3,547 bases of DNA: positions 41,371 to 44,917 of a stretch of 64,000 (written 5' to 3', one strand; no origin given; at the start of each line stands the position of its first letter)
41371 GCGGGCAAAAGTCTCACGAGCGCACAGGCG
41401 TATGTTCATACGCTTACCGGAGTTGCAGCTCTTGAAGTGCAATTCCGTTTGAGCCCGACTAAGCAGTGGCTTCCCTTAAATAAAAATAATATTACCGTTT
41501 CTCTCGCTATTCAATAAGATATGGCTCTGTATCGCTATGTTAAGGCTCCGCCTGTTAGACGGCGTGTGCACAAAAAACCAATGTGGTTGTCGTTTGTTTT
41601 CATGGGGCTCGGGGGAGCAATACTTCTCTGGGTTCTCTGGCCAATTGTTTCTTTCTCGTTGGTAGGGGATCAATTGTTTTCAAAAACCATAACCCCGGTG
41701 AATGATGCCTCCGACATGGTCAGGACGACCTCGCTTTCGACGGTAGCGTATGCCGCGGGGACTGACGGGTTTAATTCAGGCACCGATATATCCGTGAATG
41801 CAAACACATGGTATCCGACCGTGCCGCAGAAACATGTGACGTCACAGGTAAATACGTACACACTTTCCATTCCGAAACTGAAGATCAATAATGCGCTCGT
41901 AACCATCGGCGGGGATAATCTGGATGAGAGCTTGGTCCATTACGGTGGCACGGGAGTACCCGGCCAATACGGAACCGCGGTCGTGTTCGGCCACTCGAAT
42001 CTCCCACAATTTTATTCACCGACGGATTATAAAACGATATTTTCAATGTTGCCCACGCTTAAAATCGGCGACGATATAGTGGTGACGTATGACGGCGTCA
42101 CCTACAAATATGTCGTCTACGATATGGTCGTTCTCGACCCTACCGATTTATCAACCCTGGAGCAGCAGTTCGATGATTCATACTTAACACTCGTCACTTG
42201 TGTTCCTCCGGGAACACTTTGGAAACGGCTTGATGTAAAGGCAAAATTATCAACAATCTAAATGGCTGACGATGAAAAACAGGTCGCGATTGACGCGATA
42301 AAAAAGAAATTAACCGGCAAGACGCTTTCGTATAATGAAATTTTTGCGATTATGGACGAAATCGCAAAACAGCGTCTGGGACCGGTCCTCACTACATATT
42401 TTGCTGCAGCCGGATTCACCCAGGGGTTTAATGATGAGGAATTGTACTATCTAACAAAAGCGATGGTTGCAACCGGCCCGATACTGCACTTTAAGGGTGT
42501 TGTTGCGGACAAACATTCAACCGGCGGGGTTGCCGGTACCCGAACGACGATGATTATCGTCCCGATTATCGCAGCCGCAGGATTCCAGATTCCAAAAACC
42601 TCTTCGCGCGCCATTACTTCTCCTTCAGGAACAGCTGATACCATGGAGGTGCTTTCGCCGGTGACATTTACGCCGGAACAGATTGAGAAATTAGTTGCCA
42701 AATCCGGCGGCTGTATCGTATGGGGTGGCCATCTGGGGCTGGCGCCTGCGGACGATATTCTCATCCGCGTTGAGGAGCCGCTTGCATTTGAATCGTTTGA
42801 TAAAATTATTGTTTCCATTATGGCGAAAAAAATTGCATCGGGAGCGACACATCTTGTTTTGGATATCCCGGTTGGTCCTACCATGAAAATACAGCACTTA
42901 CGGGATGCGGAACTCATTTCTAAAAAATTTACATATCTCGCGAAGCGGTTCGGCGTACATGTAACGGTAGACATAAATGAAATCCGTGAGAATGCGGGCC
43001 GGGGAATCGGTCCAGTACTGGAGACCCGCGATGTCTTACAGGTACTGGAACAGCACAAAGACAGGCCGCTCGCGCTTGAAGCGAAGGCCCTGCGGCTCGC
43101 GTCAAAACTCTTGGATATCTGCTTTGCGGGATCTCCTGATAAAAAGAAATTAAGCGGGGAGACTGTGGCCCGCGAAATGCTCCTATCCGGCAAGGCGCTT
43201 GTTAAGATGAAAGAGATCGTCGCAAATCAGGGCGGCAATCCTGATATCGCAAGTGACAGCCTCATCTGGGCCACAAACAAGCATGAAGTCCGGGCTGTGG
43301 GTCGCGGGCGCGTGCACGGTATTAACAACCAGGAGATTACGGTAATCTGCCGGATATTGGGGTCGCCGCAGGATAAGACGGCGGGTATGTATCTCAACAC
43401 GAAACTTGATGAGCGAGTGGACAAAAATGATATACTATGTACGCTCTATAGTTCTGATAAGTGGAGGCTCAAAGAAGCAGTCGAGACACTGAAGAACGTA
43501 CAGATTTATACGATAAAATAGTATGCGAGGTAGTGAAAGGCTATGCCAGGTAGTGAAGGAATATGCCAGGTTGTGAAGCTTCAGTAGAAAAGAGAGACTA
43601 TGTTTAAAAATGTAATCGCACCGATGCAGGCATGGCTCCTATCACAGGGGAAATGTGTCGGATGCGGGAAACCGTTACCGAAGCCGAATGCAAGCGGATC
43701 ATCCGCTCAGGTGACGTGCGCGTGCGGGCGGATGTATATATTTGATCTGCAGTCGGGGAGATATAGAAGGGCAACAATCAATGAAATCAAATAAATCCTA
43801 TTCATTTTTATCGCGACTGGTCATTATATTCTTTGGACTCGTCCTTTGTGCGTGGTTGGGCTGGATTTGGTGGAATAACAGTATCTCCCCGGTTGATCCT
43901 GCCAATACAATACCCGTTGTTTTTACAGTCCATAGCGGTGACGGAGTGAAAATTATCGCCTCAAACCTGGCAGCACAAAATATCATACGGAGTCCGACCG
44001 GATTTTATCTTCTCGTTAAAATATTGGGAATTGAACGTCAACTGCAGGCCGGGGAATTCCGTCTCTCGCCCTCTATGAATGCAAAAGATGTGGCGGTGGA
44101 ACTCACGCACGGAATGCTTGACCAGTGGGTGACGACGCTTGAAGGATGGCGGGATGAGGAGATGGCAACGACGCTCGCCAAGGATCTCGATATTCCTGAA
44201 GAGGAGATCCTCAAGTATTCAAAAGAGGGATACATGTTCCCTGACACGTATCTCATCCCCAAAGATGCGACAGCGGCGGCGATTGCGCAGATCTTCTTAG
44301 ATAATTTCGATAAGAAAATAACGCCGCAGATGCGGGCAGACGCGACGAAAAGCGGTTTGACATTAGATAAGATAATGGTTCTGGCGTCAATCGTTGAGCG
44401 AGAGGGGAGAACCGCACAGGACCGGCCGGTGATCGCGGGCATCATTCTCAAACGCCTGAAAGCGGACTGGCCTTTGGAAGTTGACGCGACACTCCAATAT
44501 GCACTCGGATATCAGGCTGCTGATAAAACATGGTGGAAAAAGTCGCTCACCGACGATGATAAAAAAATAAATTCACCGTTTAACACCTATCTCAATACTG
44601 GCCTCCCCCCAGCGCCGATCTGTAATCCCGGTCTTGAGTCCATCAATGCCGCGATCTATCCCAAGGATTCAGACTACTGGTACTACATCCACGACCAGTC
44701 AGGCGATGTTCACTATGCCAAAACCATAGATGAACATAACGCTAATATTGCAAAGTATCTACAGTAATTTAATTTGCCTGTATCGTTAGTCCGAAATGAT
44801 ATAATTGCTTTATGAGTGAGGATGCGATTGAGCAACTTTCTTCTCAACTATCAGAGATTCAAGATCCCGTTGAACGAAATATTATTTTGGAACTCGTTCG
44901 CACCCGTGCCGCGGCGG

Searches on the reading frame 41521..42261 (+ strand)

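Call 65: search_protein_families(library=pfam, proteins=[window:41521-42261:+], max_evalue=0.00001)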
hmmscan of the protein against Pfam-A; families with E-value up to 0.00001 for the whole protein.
window:41521-42261:+ (246 aa): 1 family
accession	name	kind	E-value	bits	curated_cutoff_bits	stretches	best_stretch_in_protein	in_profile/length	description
PF04203.18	Sortase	-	1.9e-21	76.5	26.6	1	115-243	1-124/125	Sortase domain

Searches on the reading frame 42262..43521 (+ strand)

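Call 65: search_protein_families(library=pfam, proteins=[window:42262-43521:+], max_evalue=0.00001)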
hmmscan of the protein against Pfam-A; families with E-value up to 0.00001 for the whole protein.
window:42262-43521:+ (419 aa): 3 families
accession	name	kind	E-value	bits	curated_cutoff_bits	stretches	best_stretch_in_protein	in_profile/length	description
PF00591.27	Glycos_transf_3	-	2e-13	51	27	1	80-156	3-82/253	Glycosyl transferase family, a/b domain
PF02885.22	Glycos_trans_3N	-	1.1e-11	44.8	26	1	11-72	2-63/63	Glycosyl transferase family, helical bundle domain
PF07831.19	PYNP_C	-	7.5e-11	42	27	1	351-413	2-71/75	Pyrimidine nucleoside phosphorylase C-terminal domain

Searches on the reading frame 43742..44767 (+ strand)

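Call 65: search_protein_families(library=pfam, proteins=[window:43742-44767:+], max_evalue=0.00001)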
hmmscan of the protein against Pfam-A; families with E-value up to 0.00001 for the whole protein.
window:43742-44767:+ (341 aa): 1 family
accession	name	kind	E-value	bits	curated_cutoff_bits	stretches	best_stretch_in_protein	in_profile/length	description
PF02618.21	YceG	-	8.4e-77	258.8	32.4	1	61-338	1-275/275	YceG-like family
